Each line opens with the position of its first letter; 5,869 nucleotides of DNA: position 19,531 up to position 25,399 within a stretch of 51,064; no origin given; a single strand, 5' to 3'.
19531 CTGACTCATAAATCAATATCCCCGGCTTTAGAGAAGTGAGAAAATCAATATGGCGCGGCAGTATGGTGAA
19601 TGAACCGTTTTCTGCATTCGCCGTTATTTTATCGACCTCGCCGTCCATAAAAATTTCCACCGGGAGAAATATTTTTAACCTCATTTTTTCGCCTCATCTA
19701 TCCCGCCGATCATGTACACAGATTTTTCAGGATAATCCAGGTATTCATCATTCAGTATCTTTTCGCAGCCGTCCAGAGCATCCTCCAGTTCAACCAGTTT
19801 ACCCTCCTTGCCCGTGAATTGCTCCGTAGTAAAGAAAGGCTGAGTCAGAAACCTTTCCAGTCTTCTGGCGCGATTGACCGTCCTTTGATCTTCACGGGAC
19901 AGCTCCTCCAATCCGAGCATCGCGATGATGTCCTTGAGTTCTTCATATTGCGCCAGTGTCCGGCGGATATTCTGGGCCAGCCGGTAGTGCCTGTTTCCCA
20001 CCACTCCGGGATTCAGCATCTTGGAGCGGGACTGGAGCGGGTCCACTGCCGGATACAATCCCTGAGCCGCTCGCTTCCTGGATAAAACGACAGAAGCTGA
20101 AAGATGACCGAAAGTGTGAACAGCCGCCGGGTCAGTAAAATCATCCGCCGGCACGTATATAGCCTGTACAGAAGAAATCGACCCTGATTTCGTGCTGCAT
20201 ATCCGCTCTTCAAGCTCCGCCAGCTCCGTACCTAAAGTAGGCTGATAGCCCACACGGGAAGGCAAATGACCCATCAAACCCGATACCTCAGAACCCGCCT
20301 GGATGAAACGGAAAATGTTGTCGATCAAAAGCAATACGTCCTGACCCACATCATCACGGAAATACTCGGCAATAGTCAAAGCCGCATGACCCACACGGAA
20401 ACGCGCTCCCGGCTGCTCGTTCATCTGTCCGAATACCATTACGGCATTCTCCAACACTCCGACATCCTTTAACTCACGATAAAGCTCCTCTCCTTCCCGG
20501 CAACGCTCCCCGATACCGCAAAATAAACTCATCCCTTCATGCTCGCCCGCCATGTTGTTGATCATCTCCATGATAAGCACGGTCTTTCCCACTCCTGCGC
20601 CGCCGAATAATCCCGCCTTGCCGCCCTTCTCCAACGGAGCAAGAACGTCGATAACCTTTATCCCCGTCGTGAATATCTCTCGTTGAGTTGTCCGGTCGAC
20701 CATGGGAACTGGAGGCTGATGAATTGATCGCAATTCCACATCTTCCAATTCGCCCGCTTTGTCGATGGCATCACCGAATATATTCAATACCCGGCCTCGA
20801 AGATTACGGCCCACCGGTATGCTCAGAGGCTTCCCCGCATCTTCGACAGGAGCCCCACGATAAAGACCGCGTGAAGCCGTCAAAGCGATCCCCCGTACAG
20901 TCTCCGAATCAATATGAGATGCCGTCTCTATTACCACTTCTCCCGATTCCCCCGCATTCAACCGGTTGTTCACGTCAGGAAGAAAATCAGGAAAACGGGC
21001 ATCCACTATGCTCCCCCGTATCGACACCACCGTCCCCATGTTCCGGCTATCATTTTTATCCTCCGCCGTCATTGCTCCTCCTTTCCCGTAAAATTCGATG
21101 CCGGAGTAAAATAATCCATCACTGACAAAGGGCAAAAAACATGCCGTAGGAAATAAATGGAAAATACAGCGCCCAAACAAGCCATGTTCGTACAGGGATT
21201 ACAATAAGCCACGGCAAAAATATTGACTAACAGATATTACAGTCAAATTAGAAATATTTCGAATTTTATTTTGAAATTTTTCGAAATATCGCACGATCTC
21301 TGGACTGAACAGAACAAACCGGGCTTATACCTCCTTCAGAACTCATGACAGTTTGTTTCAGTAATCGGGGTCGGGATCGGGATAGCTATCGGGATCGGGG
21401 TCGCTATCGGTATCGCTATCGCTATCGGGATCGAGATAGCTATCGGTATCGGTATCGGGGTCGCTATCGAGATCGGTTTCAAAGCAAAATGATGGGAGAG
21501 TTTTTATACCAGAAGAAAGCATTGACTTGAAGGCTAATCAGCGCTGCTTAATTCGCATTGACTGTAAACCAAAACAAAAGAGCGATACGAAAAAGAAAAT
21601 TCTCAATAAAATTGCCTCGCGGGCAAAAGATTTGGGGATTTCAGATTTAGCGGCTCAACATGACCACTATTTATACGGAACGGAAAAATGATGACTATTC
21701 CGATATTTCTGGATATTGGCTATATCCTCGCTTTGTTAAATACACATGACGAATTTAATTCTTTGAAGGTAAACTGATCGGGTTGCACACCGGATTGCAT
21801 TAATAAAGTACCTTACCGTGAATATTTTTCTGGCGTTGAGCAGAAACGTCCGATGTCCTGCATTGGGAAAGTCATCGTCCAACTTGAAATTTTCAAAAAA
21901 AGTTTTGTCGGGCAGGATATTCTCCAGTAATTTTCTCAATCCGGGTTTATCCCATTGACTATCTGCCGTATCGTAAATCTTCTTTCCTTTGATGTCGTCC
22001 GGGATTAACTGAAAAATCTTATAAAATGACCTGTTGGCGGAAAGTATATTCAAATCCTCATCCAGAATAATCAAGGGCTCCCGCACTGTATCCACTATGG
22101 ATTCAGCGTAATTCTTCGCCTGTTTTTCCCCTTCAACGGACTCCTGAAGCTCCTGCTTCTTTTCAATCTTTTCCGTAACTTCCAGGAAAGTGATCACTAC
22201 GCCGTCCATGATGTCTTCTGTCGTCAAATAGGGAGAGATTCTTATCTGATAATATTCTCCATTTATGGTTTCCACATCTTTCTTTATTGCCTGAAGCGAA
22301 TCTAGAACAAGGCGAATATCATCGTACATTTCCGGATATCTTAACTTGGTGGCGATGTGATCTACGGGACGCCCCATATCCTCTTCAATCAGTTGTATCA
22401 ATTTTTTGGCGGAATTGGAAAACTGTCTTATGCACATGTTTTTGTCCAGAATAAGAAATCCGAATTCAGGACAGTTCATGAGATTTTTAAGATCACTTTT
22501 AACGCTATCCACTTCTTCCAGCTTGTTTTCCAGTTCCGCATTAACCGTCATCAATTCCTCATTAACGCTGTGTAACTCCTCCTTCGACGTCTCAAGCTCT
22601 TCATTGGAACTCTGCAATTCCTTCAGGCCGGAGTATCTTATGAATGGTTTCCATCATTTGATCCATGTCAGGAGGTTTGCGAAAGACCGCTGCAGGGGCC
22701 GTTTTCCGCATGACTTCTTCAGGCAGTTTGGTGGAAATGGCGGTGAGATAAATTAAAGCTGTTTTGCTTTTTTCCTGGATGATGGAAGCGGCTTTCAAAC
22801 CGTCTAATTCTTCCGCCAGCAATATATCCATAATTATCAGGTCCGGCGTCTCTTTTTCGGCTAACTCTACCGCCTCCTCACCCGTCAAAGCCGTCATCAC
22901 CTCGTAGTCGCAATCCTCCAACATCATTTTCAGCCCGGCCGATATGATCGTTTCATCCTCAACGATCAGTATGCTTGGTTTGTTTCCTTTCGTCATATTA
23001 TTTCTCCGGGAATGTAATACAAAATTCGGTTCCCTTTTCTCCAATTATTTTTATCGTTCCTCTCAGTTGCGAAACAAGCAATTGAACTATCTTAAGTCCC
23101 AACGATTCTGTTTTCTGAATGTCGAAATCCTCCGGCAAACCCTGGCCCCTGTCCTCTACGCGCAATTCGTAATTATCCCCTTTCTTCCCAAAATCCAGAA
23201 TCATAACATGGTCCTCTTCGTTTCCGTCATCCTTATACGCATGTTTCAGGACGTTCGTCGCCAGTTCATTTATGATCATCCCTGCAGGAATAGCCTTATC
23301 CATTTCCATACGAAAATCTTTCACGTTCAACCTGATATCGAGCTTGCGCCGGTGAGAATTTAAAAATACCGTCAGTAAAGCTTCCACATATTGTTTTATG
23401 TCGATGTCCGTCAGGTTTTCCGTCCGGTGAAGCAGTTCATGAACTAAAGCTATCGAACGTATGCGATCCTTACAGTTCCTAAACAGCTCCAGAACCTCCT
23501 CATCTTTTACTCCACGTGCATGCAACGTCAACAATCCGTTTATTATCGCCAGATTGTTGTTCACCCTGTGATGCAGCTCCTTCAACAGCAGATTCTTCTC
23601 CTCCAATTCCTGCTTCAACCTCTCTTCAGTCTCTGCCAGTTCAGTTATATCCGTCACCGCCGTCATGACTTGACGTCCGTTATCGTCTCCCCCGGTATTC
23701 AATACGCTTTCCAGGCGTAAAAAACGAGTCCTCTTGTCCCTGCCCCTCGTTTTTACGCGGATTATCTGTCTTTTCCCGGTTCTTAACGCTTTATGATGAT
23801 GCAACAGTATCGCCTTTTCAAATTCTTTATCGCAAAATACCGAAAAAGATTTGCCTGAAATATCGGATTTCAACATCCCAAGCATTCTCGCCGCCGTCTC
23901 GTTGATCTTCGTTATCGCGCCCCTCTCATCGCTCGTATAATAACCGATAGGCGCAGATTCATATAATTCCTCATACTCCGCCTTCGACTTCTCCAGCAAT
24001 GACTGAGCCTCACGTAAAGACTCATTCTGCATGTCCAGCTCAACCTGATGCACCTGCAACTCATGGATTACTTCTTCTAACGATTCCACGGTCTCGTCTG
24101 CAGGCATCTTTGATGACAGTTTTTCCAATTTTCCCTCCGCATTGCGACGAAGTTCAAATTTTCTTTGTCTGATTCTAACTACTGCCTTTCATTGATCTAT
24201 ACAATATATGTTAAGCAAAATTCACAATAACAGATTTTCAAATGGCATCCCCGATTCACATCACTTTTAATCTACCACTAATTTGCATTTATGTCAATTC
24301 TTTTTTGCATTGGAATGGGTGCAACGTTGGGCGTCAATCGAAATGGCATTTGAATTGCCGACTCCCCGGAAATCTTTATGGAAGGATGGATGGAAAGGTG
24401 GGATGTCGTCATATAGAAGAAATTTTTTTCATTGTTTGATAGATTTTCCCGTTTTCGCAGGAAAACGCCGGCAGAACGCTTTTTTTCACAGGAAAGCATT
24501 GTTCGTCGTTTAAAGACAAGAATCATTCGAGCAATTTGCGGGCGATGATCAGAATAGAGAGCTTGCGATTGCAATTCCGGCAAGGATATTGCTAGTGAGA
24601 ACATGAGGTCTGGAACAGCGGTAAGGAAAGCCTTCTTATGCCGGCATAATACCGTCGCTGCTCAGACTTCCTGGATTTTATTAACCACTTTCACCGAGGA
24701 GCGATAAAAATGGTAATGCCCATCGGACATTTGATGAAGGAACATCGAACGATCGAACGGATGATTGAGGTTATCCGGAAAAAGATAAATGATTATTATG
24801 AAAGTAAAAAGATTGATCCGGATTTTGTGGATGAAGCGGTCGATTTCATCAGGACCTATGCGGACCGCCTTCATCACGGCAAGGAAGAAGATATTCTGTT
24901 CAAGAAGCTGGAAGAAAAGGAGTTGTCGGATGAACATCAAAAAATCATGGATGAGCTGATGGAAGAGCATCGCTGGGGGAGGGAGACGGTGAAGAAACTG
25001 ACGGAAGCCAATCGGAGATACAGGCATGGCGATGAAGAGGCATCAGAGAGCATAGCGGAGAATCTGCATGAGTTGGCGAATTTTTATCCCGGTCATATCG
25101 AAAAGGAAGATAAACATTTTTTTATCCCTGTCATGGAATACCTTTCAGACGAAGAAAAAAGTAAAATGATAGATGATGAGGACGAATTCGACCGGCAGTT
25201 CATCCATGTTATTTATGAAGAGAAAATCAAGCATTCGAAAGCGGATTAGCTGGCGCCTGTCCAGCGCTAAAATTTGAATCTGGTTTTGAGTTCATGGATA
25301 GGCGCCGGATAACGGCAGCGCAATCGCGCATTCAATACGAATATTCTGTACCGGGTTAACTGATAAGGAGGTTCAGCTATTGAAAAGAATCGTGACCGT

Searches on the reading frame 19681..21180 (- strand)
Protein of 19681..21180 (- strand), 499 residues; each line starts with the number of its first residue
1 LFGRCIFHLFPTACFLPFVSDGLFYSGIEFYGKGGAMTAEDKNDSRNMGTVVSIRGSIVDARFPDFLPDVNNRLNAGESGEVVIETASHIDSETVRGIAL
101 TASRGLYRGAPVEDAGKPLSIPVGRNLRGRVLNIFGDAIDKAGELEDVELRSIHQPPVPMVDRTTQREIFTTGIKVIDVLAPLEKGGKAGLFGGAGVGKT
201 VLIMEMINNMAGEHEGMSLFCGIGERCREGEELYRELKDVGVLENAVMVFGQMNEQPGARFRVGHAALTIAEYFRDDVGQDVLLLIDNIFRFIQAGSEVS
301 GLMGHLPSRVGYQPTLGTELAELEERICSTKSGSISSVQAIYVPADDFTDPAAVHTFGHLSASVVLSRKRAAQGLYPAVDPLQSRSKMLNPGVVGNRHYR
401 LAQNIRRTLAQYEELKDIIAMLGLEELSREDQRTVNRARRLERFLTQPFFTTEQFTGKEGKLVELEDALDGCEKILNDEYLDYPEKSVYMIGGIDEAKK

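Call 15: search_protein_families(library=pfam, proteins=[window:19681-21180:-])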
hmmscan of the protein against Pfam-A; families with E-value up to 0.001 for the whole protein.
window:19681-21180:- (499 aa): 3 families
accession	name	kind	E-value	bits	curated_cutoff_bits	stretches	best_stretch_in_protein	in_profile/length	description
PF00006.31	ATP-synt_ab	-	8.7e-70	235.1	29.5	1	173-386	1-213/213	ATP synthase alpha/beta family, nucleotide-binding domain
PF22919.1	ATP-synt_VA_C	-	4.4e-13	49.6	24.7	1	391-471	5-87/101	C-terminal domain of V and A type ATP synthase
PF02874.29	ATP-synt_ab_N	-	1.5e-08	35.5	20.9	1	51-116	1-69/69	ATP synthase alpha/beta family, beta-barrel domain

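Call 66: find_homologous_proteins(query=window:19681-21072:-, max_evalue=1e-100)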
Query window:19681-21072:- (463 aa): 8000 proteins with E <= 1e-100 among 8000 candidates; the best 120 are listed.
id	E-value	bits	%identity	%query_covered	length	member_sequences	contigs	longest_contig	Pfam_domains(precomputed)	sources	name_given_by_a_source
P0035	0.0e+0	1027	100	100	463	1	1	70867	PF02874.30,PF00006.32,PF22919.2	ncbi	-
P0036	7.5e-234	795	69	97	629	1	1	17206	PF02874.30,PF00006.32,PF22919.2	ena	-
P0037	5.3e-233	792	75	99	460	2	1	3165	PF02874.30,PF00006.32,PF22919.2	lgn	-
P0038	7.0e-232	788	64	99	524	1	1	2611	PF02874.30,PF00006.32,PF22919.2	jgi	-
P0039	6.0e-231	785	75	99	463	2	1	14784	PF02874.30,PF00006.32,PF22919.2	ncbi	-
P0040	9.2e-230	781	75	98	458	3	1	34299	PF02874.30,PF00006.32,PF22919.2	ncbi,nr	ncbi:MAG: F0F1 ATP synthase subunit beta [Thermoleophilia bacterium]|nr:F0F1 ATP synthase subunit be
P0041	1.2e-229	781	75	98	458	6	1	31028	PF02874.30,PF00006.32,PF22919.2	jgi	-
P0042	3.1e-229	779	74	98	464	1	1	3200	PF02874.30,PF00006.32,PF22919.2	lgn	-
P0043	4.1e-229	779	75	98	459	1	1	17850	PF02874.30,PF00006.32,PF22919.2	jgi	-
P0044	6.0e-229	779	74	99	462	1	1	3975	PF02874.30,PF00006.32,PF22919.2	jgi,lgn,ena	-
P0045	7.9e-229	778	75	98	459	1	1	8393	PF02874.30,PF00006.32,PF22919.2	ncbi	-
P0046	1.2e-228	778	75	98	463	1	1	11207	PF02874.30,PF00006.32,PF22919.2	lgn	-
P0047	3.5e-228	776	74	100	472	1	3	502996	PF02874.30,PF00006.32,PF22919.2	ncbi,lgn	-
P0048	4.9e-228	775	72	99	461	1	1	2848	PF02874.30,PF00006.32,PF22919.2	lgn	-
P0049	5.0e-228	775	75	99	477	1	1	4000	PF02874.30,PF00006.32,PF22919.2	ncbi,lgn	-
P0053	1.0e-227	774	74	98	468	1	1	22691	PF02874.30,PF00006.32,PF22919.2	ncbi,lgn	ncbi:MAG: F0F1 ATP synthase subunit beta [Candidatus Aminicenantes bacterium]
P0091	6.4e-225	765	72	100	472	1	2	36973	PF02874.30,PF00006.32,PF22919.2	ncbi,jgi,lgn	ncbi:MAG: F0F1 ATP synthase subunit beta [Candidatus Aminicenantes bacterium]|jgi:F-type H+-transpor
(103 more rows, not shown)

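Call 69: find_encoding_contigs(protein=P0039, flank=10000, max_places=2)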
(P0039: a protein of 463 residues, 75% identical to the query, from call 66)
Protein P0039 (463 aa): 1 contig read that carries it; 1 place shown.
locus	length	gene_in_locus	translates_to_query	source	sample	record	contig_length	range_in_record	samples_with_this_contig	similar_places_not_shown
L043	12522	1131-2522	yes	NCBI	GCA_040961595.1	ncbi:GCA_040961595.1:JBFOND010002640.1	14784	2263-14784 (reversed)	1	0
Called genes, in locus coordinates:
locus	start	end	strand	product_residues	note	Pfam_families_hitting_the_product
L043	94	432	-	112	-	-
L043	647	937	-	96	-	-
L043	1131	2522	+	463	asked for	PF02874:ATP-synt_ab_N, PF00006:ATP-synt_ab, PF22919:ATP-synt_VA_C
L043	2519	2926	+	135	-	PF02823:ATP-synt_DE_N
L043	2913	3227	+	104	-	PF09527:ATPase_gene1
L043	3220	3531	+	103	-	PF12966:AtpR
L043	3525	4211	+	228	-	PF00119:ATP-synt_A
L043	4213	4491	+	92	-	PF00137:ATP-synt_C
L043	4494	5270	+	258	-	PF00430:ATP-synt_B, PF00213:OSCP (weak)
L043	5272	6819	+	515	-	PF02874:ATP-synt_ab_N, PF00006:ATP-synt_ab, PF00306:ATP-synt_ab_C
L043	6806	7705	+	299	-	PF00231:ATP-synt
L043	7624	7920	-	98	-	-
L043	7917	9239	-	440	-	PF01368:DHH, PF02272:DHHA1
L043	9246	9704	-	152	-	PF08069:Ribosomal_S13_N, PF00312:Ribosomal_S15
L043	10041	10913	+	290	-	PF00963:Cohesin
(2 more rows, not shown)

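Call 80: find_encoding_contigs(protein=P0053, flank=10000, max_places=2)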
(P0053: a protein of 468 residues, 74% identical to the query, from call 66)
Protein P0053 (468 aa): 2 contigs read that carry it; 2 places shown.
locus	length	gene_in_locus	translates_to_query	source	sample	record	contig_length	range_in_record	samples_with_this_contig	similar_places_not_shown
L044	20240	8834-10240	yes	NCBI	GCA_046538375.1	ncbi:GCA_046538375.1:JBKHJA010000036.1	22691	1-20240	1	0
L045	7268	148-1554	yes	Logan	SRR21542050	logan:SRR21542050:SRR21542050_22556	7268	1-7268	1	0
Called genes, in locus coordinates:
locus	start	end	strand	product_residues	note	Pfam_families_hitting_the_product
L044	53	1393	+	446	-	PF00890:FAD_binding_2 (faint), PF01134:GIDA (faint), PF01266:DAO (faint), PF01494:FAD_binding_3 (faint), PF03486:HI0933_like (weak), PF07992:Pyr_redox_2 (faint), PF13738:Pyr_redox_3 (faint), PF21688:FAD-depend_C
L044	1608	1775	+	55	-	PF07043:DUF1328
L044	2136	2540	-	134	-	PF01850:PIN (faint), PF13470:PIN_3, PF16289:PIN_12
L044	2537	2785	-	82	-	PF01402:RHH_1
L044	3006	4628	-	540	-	PF03979:Sigma70_r1_1, PF00140:Sigma70_r1_2, PF04542:Sigma70_r2, PF04539:Sigma70_r3, PF04545:Sigma70_r4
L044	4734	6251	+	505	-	PF01583:APS_kinase (weak), PF01591:6PF2K (faint), PF06414:Zeta_toxin, PF08433:KTI12, PF13207:AAA_17, PF13238:AAA_18, PF13671:AAA_33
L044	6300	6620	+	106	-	PF07705:CARDB (faint)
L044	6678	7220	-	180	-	PF05175:MTS (weak), PF13489:Methyltransf_23 (weak), PF13847:Methyltransf_31, PF08241:Methyltransf_11 (weak), PF08242:Methyltransf_12, PF13649:Methyltransf_25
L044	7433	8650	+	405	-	PF00999:Na_H_Exchanger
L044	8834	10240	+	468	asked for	PF02874:ATP-synt_ab_N, PF00006:ATP-synt_ab, PF22919:ATP-synt_VA_C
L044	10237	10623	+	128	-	PF02823:ATP-synt_DE_N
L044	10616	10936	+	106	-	PF09527:ATPase_gene1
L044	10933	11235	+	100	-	PF12966:AtpR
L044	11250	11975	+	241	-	PF00119:ATP-synt_A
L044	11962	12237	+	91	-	PF00137:ATP-synt_C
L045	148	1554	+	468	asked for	PF02874:ATP-synt_ab_N, PF00006:ATP-synt_ab, PF22919:ATP-synt_VA_C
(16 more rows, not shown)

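Call 81: find_encoding_contigs(protein=P0047, flank=10000, max_places=2)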
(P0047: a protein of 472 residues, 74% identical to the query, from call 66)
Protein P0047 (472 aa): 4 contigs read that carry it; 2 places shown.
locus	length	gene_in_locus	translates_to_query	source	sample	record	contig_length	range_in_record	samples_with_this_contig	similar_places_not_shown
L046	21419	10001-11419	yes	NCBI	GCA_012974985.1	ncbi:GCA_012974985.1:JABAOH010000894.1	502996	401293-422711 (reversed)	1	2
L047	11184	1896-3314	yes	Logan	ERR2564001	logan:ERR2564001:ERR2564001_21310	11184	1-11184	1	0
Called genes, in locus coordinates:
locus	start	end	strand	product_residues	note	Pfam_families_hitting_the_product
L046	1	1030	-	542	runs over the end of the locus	PF00140:Sigma70_r1_2, PF04542:Sigma70_r2, PF04539:Sigma70_r3, PF04545:Sigma70_r4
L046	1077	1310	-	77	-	-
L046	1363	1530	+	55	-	-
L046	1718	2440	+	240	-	PF05239:PRC (faint)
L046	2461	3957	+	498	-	PF01583:APS_kinase (faint), PF01591:6PF2K (faint), PF06414:Zeta_toxin (faint), PF08433:KTI12, PF13207:AAA_17, PF13238:AAA_18, PF13671:AAA_33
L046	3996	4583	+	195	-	PF02482:Ribosomal_S30AE, PF00313:CSD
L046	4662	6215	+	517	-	PF04972:BON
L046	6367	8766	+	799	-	PF01326:PPDK_N, PF00391:PEP-utilizers, PF02896:PEP-utilizers_C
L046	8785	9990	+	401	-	PF01676:Metalloenzyme, PF10143:PhosphMutase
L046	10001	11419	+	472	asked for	PF02874:ATP-synt_ab_N, PF00006:ATP-synt_ab, PF22919:ATP-synt_VA_C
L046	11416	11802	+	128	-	PF02823:ATP-synt_DE_N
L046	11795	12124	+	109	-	PF09527:ATPase_gene1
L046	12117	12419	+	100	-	PF12966:AtpR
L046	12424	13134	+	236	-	PF00119:ATP-synt_A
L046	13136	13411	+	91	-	PF00137:ATP-synt_C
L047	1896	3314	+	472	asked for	PF02874:ATP-synt_ab_N, PF00006:ATP-synt_ab, PF22919:ATP-synt_VA_C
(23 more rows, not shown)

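Call 104: find_encoding_contigs(protein=P0091, flank=10000, max_places=1)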
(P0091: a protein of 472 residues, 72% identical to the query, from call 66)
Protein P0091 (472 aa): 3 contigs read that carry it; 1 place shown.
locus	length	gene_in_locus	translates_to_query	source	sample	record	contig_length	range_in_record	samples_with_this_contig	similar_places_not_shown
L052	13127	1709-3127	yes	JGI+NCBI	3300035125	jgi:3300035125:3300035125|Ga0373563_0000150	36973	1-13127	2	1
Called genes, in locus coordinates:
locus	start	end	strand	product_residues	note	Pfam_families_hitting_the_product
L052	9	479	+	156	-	PF02896:PEP-utilizers_C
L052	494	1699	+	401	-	PF01676:Metalloenzyme, PF10143:PhosphMutase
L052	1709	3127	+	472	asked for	PF02874:ATP-synt_ab_N, PF00006:ATP-synt_ab, PF22919:ATP-synt_VA_C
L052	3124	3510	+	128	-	PF02823:ATP-synt_DE_N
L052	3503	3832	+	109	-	PF09527:ATPase_gene1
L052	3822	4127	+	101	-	PF12966:AtpR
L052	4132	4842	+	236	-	PF00119:ATP-synt_A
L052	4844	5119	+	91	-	PF00137:ATP-synt_C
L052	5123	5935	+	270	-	PF00430:ATP-synt_B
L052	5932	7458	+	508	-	PF00006:ATP-synt_ab, PF00306:ATP-synt_ab_C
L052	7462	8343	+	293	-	PF00231:ATP-synt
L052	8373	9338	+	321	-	PF00294:PfkB, PF08543:Phos_pyr_kin (weak)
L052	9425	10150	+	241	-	PF01904:DUF72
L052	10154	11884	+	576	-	PF14716:HHH_8, PF14520:HHH_5, PF14792:DNA_pol_B_palm (weak), PF14791:DNA_pol_B_thumb, PF02811:PHP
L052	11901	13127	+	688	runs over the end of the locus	PF22745:Nlig-Ia, PF01653:DNA_ligase_aden, PF03120:OB_DNA_ligase, PF14520:HHH_5 (faint), PF12826:HHH_2, PF00533:BRCT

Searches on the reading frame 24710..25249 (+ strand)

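Call 15: search_protein_families(library=pfam, proteins=[window:24710-25249:+])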
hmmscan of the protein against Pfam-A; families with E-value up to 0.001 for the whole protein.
window:24710-25249:+ (179 aa): 1 family
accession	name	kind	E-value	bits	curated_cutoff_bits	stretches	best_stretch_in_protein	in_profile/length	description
PF01814.28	Hemerythrin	-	1.4e-15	58.3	25.3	2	4-138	2-124/127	Hemerythrin HHE cation binding domain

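Call 61: search_protein_families(library=ncbifam, proteins=[window:24710-25249:+], max_evalue=0.00001)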
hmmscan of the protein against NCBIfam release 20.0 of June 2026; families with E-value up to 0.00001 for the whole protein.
window:24710-25249:+ (179 aa): 0 families
